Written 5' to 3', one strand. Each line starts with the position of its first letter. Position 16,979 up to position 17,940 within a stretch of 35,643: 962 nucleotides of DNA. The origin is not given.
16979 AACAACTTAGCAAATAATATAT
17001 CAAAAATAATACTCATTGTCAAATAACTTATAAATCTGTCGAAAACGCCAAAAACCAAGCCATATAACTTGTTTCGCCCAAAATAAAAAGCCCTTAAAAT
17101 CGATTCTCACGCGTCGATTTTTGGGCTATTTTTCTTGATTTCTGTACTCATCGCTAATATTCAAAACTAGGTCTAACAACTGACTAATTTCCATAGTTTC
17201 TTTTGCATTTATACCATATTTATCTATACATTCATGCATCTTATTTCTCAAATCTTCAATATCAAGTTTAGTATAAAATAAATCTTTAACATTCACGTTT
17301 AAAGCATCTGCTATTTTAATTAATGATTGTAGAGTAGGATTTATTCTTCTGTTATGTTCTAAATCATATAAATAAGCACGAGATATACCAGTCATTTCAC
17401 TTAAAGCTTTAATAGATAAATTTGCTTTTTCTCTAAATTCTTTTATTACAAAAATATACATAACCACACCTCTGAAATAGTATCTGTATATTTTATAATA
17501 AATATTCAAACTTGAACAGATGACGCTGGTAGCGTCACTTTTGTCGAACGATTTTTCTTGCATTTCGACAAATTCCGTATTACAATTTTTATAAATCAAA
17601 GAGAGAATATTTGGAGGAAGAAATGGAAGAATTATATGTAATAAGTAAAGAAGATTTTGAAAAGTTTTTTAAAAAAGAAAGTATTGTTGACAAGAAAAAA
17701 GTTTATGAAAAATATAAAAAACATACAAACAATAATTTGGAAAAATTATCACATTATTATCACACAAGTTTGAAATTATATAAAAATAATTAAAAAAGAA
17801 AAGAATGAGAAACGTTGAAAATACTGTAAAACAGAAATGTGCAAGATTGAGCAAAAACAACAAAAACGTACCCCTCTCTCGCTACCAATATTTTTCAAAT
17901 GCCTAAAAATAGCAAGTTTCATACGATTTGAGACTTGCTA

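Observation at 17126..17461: Accessory-island regulator fusing a SinR/XRE-type HTH to a Spo0E-like phosphatase motif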

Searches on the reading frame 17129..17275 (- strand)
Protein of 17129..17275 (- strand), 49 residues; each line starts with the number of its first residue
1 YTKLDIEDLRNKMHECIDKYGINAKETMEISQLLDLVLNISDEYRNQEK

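Call 3: search_protein_families(library=pfam, proteins=[window:17129-17272:-], max_evalue=10)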
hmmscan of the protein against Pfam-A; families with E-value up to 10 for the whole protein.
seq(48 aa): 2 families
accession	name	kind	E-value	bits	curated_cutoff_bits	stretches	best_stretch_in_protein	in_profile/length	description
PF09388.15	SpoOE-like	-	9.2e-11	42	23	1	3-38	3-38/42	Spo0E like sporulation regulatory protein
PF24861.2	SUS_N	-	0.064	13.8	25.4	1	6-47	14-55/115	Sucrose synthase N-terminal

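Call 4: search_protein_families(library=ncbifam, proteins=[window:17129-17272:-], max_evalue=10)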
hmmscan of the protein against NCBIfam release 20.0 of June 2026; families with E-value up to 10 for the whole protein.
seq(48 aa): 1 family
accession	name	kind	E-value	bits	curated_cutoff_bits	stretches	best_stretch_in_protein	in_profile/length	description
NF041450.1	MobP1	subfamily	0.027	13.8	200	1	2-29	184-211/321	MobP1 family relaxase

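Call 5: search_protein_families(library=phrogs, proteins=[window:17129-17272:-], max_evalue=10)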
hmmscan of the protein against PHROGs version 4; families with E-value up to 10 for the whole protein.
seq(48 aa): 3 families
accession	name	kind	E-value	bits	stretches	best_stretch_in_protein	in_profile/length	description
phrog_35355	-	unknown function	0.002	19.2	1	3-38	6-42/55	-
phrog_28654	-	unknown function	0.015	16.7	1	6-25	4-23/62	-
phrog_31003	-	unknown function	0.049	15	1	4-36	2-34/76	-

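Call 29: search_solved_structures(query=window:17129-17275:-, max_evalue=10, show_alignments=4)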
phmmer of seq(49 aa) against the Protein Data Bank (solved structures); distinct sequences matched with E-value up to 10: 5.
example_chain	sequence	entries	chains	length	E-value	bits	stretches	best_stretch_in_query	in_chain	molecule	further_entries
2c0s_A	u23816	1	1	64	0.27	15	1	6-48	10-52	CONSERVED DOMAIN PROTEIN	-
4y99_C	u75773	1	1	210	1.5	12.7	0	5-42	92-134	Troponin I, cardiac muscle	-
1j1d_C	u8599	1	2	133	1.6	12.7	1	5-42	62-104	Troponin I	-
8fmm_C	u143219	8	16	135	1.6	12.6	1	5-42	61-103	Troponin I, cardiac muscle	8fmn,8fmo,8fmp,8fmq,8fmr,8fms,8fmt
1j1e_C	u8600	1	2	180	1.8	12.5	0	5-42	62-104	Troponin I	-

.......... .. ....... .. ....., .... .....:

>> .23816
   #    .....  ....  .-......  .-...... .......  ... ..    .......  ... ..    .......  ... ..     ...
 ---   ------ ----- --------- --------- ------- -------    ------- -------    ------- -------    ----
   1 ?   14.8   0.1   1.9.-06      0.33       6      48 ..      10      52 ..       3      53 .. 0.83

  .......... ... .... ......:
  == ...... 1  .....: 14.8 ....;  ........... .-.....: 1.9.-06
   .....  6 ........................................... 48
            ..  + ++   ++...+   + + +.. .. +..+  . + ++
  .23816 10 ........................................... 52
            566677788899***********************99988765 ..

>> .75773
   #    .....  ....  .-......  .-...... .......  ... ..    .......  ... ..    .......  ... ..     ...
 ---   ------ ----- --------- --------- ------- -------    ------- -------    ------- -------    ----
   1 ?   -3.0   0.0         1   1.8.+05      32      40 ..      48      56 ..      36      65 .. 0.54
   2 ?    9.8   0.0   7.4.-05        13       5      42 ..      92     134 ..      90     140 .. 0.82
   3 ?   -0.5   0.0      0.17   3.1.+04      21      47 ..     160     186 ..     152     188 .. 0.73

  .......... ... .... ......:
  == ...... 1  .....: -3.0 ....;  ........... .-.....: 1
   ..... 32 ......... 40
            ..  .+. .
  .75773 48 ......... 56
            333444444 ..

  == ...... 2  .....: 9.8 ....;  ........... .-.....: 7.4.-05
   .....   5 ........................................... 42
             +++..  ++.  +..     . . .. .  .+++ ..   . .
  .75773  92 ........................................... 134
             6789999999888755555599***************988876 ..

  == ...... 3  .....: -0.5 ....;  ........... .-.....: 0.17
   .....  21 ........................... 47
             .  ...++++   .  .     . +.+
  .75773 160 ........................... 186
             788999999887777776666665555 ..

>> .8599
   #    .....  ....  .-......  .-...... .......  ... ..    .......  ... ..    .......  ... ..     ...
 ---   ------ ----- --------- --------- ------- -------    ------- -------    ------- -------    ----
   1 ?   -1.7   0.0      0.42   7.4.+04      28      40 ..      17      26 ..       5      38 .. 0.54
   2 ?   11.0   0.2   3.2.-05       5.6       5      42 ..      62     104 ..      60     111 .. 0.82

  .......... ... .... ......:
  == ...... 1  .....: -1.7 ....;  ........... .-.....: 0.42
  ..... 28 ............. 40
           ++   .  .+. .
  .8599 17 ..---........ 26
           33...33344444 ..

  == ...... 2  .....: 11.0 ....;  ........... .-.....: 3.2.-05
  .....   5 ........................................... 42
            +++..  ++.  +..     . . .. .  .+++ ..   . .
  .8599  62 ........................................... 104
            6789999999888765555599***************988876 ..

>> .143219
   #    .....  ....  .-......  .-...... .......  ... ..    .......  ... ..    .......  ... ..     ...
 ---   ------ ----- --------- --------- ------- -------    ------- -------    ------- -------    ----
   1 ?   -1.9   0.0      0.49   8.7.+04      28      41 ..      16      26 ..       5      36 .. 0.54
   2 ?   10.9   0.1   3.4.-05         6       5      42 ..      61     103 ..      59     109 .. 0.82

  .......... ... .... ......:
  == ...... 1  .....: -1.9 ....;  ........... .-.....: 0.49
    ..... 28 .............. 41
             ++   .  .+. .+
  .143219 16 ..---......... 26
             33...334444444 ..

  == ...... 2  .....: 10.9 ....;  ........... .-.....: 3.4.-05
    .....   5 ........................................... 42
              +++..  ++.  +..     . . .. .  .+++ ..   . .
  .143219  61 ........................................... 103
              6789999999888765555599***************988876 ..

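Call 50: search_solved_structures(query=A2, max_evalue=10, show_alignments=3)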
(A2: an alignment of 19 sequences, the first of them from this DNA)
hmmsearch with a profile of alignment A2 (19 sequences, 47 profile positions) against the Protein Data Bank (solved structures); distinct sequences matched with E-value up to 10: 5.
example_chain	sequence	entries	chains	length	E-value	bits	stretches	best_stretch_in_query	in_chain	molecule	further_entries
2c0s_A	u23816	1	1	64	0.039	17.1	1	6-43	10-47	CONSERVED DOMAIN PROTEIN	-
7k9r_A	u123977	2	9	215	0.084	16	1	29-39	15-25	Hsp90-like protein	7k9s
7k9u_A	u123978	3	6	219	0.086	16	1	29-39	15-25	Hsp90-like protein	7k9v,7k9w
5cwg_A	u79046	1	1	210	0.91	12.7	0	18-30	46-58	Designed helical repeat protein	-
5cwc_A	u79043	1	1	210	1.1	12.4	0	18-30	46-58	Designed helical repeat protein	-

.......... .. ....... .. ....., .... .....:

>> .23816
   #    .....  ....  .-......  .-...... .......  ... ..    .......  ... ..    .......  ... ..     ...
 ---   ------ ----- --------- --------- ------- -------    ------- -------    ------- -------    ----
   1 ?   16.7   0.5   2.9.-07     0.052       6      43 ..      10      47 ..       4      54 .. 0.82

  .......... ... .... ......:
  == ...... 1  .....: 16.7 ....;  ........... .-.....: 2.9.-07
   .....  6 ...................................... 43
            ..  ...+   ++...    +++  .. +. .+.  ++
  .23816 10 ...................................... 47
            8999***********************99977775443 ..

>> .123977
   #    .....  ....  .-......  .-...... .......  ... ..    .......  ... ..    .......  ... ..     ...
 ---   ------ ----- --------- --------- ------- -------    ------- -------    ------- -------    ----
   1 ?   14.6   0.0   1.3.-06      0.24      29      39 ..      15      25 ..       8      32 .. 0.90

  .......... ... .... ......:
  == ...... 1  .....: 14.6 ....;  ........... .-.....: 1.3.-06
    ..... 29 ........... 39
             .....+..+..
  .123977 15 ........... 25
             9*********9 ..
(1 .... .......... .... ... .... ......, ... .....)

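Call 59: predict_structure(alignment_id=A2)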
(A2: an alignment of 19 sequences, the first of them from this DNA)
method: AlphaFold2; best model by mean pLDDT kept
length: 49 residues; sequences in the alignment: 19
mean_pLDDT: 77.6   pTM: 0.48
mean pLDDT of the five models: 77.6, 76.7, 76.0, 71.0, 69.6
residues with pLDDT >= 90: 0; 70-90: 39; 50-70: 9; < 50: 1
segments of 3 or more residues with pLDDT < 50: none
pLDDT, mean of each block of 10 residues (from residue 1): 72 86 83 82 64
secondary structure, 60 per line:
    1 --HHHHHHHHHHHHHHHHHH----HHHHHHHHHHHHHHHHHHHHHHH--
elements in order: H3-20 H25-47

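Call 60: search_protein_representatives(alignment_id=A2)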
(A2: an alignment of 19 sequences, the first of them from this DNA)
Query: 19 sequences, 47 profile positions. Proteins with E-value up to 0.001 (for the whole library): 127; up to 1e-10: 21; up to 1e-30: 0. The best 127 are listed.
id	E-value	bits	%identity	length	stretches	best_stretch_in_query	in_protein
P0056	4.6e-20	87.3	-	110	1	1-46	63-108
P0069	1.5e-19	85.6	-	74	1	1-45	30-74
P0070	5.2e-19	84.0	-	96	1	1-45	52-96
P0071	6.7e-19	83.6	-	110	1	1-46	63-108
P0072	8.7e-19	83.2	-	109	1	1-41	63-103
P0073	1.7e-17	79.1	-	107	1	1-45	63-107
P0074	4.0e-17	77.9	-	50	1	6-45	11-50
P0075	1.1e-16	76.6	-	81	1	1-44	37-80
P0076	2.8e-16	75.2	-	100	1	4-43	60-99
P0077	1.8e-15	72.7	-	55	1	7-46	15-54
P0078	1.2e-14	70.0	-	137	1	1-43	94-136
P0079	3.2e-14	68.6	-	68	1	1-41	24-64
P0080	5.4e-14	67.9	-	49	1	13-45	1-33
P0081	7.8e-14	67.4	-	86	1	4-44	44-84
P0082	8.1e-14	67.3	-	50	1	13-45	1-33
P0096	7.3e-08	48.3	-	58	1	6-39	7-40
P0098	1.0e-07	47.8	-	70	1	5-40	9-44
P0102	8.4e-07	44.9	-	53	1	5-42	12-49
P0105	2.3e-06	43.5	-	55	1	3-45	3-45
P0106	2.4e-06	43.4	-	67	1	5-43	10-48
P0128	2.8e-05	40.0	-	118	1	1-46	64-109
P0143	8.8e-05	38.4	-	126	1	5-43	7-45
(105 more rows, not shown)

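Call 63: search_protein_families(library=pfam, proteins=[P0096, P0098, P0102, P0105, P0106, P0074, P0077, P0143, P0078, P0128], max_evalue=0.01)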
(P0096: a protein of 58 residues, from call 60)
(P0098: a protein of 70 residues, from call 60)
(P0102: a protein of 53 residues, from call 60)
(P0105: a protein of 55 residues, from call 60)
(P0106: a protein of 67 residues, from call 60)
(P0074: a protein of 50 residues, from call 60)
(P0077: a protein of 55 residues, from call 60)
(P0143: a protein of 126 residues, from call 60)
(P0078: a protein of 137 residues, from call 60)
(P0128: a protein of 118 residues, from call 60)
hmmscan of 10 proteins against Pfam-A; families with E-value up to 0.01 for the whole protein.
P0096 (58 aa): 1 family
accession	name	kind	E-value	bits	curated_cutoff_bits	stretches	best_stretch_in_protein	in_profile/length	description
PF09388.15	SpoOE-like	-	9.6e-11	41.9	23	1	5-43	3-41/42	Spo0E like sporulation regulatory protein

P0098 (70 aa): 1 family
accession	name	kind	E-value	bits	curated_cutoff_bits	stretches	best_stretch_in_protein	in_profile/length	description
PF09388.15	SpoOE-like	-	1.6e-13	50.8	23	1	6-47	1-42/42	Spo0E like sporulation regulatory protein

P0102 (53 aa): 1 family
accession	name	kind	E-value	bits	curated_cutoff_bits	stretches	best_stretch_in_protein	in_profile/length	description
PF09388.15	SpoOE-like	-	6.4e-13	48.9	23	1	9-50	1-42/42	Spo0E like sporulation regulatory protein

P0105 (55 aa): 1 family
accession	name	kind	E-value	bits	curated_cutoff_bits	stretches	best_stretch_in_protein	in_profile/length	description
PF09388.15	SpoOE-like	-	1.7e-10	41.2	23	1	4-40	3-39/42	Spo0E like sporulation regulatory protein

P0106 (67 aa): 1 family
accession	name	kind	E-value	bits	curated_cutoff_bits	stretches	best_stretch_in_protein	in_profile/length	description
PF09388.15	SpoOE-like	-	6.5e-10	39.3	23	1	10-42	4-36/42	Spo0E like sporulation regulatory protein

P0074 (50 aa): 1 family
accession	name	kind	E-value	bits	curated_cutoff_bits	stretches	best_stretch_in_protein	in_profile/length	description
PF09388.15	SpoOE-like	-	4.9e-09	36.5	23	1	9-45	3-39/42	Spo0E like sporulation regulatory protein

P0077 (55 aa): 1 family
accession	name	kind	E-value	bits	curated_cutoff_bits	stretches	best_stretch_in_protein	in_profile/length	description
PF09388.15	SpoOE-like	-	2.8e-09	37.3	23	1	17-47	8-38/42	Spo0E like sporulation regulatory protein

P0143 (126 aa): 3 families
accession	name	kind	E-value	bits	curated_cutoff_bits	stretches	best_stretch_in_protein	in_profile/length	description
PF09388.15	SpoOE-like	-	3.7e-15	56.1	23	1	4-44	1-41/42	Spo0E like sporulation regulatory protein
PF04913.17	Baculo_Y142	-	0.00019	20.7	25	1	5-105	308-412/440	Baculovirus Y142 protein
PF22985.3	KH_BICC1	-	0.007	16.6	27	0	25-55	17-47/73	Protein bicaudal C homolog 1, KH-like domain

P0078 (137 aa): 7 families
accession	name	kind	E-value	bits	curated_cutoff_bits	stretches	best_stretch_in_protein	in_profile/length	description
PF01381.28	HTH_3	-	3.6e-13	49.8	23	1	37-91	1-54/55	Helix-turn-helix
PF12844.13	HTH_19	-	1.1e-10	41.6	30.2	1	37-93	4-59/64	Helix-turn-helix domain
PF13443.12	HTH_26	-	1.2e-10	41.9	22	1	37-94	2-59/63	Cro/C1-type HTH DNA-binding domain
PF09388.15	SpoOE-like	-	7e-08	32.8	23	1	98-132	4-38/42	Spo0E like sporulation regulatory protein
PF13413.12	HTH_25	-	0.00016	21.9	24.6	1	38-68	3-33/62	Helix-turn-helix domain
PF24718.1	HTH_73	-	0.00032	20.9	27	1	31-71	24-64/71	HTH-like domain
PF19776.5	DUF6262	-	0.0025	18.4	29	1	40-66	28-54/110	Family of unknown function (DUF6262)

P0128 (118 aa): 6 families
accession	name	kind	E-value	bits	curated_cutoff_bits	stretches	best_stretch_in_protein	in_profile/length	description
PF01381.28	HTH_3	-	3.4e-11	43.4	23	1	7-61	1-54/55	Helix-turn-helix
PF12844.13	HTH_19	-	1.5e-10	41.2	30.2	1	7-63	4-59/64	Helix-turn-helix domain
PF13443.12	HTH_26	-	1.9e-08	34.9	22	1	7-68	2-63/63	Cro/C1-type HTH DNA-binding domain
PF13560.12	HTH_31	-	0.00019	22.1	27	1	8-57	7-56/64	Helix-turn-helix domain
PF13413.12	HTH_25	-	0.00049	20.3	24.6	1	8-39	3-34/62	Helix-turn-helix domain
PF09388.15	SpoOE-like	-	0.00074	19.9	23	1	68-100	4-36/42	Spo0E like sporulation regulatory protein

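Call 64: fold_search(model_id=the predicted structure, library=pdb)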
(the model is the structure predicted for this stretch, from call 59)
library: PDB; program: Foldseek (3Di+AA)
matches with E <= 10: 116; with E <= 0.001: 0
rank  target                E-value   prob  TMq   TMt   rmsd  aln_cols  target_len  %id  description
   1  2c0s_MODEL_1_A        1.7e-01  1.00  0.83  0.65   0.9        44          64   27  NMR Solution Structure of a protein aspartic acid phosphate phosphatase from Bacillus Anthracis (released 2006-09-25)
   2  6gfo_E                6.5e-01  0.97  0.86  0.58   0.9        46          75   17  cyanobacterial GAPDH with full-length CP12 (released 2019-05-08)
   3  6gfo_F                8.6e-01  0.92  0.76  0.56   1.0        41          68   17  cyanobacterial GAPDH with full-length CP12 (released 2019-05-08)
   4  5fea_B                9.9e-01  0.75  0.72  0.33   3.2        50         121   22  Domain Swapped Bromodomain from Leishmania donovani (released 2016-01-13)
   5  5nfd_B                1.6e+00  0.72  0.71  0.47   1.9        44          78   18  Antiparallel monomeric coiled coil of Kif21A (released 2018-05-02)
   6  9jg3_A                2.2e+00  0.72  0.67  0.06   0.8        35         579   14  Structure of Cas12p-TrxA-guide RNA-target DNA complex(33-bp dsDNA) (released 2025-09-10)
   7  5npl_C                2.5e+00  0.69  0.67  0.19   0.8        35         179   11  Crystal structure of hexameric CBS-CP12 protein from bloom-forming cyanobacteria, Yb-derivative at 2.8 A resolution (released 2018-05-30)
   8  7k1p                  2.5e+00  0.63  0.76  0.32   1.7        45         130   11  Crystal structure of the second bromodomain (BD2) of human TAF1 bound to bromosporine (released 2021-09-22)
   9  5npl_A                3.1e+00  0.63  0.78  0.22   0.8        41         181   12  Crystal structure of hexameric CBS-CP12 protein from bloom-forming cyanobacteria, Yb-derivative at 2.8 A resolution (released 2018-05-30)
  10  6fhp_C                3.1e+00  0.51  0.53  0.45   1.2        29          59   24  DAIP in complex with a C-terminal fragment of thermolysin (released 2018-09-12)
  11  5y1z_D                3.1e+00  0.47  0.66  0.12   1.4        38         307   24  Crystal structure of ZMYND8 PHD-BROMO-PWWP tandem in complex with Drebrin ADF-H domain (released 2017-10-25)
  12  7o42_E                3.1e+00  0.44  0.61  0.04   2.1        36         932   19  TrwK/VirB4unbound trimer of dimers complex (with Hcp1) from the R388 type IV secretion system determined by cryo-EM. (released 2022-06-22)
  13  7blz_F                3.1e+00  0.41  0.63  0.22   1.6        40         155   20  Red alga C.merolae Photosystem I (released 2022-03-02)
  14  7dr0_F                3.1e+00  0.28  0.61  0.23   2.5        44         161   16  Structure of Wild-type PSI monomer1 from Cyanophora paradoxa (released 2022-02-16)
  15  6ynx_N                3.3e+00  0.41  0.69  0.32   1.8        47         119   13  Cryo-EM structure of Tetrahymena thermophila mitochondrial ATP synthase - Fo-subcomplex (released 2020-09-30)
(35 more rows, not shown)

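Call 78: search_dna_similar(query=window:17129-17275:-, collection=phages, mode=protein, max_evalue=1, max_rows=25)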
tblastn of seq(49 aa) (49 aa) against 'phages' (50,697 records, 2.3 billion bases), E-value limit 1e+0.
Records with a match: 1; places in all: 1; records where one place covers at least 80% of the query: 0.
Best place of each record, by identity: <60% 1.
By first word of the organism name: Clostridium 1.
By host as written in the record: Clostridium perfringens 1.
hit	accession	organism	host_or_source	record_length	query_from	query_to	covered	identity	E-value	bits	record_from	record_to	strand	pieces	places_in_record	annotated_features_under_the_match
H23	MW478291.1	Clostridium phage phiCp-D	Clostridium perfringens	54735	3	36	69%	50.0%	1e-3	39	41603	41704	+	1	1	aspartyl-phosphate phosphatase | hypothetical protein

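Call 80: get_annotated_region(hit=H23, flank=3000)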
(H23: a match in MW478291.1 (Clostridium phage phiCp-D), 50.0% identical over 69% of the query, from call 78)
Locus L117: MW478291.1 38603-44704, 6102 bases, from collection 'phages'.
description: Clostridium phage phiCp-D, complete genome.
organism: Clostridium phage phiCp-D (NCBI taxid 2814704)
taxonomy: Viruses; Duplodnaviria; Heunggongvirae; Uroviricota; Caudoviricetes
host: Clostridium perfringens; source: chicken feces; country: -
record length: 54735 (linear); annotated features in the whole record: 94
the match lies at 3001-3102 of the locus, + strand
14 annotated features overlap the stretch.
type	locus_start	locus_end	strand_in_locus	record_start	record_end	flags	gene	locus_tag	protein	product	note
CDS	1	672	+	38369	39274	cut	-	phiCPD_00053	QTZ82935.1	RecT protein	-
CDS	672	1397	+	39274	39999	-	-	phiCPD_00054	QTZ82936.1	metal-dependent hydrolase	-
CDS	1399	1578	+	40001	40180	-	-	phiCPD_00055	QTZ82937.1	hypothetical protein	-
CDS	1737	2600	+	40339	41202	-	-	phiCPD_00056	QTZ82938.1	DnaD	-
CDS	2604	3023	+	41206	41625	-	-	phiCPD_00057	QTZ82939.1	hypothetical protein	-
CDS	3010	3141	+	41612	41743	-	-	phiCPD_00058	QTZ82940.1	aspartyl-phosphate phosphatase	aspartyl-Phosphate Phosphatase Spo0E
CDS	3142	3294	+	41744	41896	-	-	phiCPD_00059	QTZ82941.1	hypothetical protein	-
CDS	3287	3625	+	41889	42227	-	-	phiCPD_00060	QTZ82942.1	hypothetical protein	-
CDS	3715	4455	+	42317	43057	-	tig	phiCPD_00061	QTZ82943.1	antirepressor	-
CDS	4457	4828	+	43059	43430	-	-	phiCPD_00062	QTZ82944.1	HNH endonuclease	-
CDS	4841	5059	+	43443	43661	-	-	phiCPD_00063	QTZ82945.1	hypothetical protein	-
CDS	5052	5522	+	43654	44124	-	-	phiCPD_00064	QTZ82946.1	holliday junction-specific endonuclease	holliday junction-specific endonuclease RecU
CDS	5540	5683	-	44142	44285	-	-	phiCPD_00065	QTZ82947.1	toxin-antitoxin system protein A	-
CDS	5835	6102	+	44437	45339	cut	-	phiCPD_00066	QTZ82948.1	hypothetical protein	-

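Call 86: find_encoding_contigs(protein=P0074, flank=4000, max_places=3)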
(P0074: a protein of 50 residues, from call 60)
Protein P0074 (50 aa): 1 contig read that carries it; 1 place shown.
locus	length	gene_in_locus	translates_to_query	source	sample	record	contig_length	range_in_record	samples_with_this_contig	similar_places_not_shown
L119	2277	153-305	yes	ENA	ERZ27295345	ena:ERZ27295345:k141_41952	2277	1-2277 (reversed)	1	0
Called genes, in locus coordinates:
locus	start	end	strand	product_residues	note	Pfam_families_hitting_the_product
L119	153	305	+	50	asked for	PF09388:SpoOE-like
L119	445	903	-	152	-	PF13470:PIN_3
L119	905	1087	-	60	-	-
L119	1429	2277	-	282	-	?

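Call 87: find_encoding_contigs(protein=P0077, flank=4000, max_places=3)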
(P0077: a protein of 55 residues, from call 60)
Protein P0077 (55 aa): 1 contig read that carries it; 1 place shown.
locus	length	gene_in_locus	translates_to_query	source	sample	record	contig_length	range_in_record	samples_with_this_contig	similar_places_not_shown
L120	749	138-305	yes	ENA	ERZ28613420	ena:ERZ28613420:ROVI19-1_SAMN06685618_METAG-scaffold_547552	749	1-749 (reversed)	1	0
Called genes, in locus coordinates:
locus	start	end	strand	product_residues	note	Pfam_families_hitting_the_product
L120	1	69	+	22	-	?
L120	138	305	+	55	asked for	PF09388:SpoOE-like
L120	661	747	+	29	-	?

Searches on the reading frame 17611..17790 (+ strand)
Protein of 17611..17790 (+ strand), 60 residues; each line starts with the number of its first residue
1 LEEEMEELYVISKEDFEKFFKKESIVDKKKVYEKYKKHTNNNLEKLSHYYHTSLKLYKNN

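Call 33: search_protein_families(library=pfam, proteins=[window:17611-17790:+], max_evalue=0.01)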
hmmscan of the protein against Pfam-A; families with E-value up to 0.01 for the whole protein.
seq(60 aa): 0 families

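Call 71: search_protein_families(library=padloc, proteins=[window:17623-17790:+], max_evalue=0.01)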
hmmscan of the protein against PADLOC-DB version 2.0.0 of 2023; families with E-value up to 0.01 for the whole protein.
seq(56 aa): 0 families
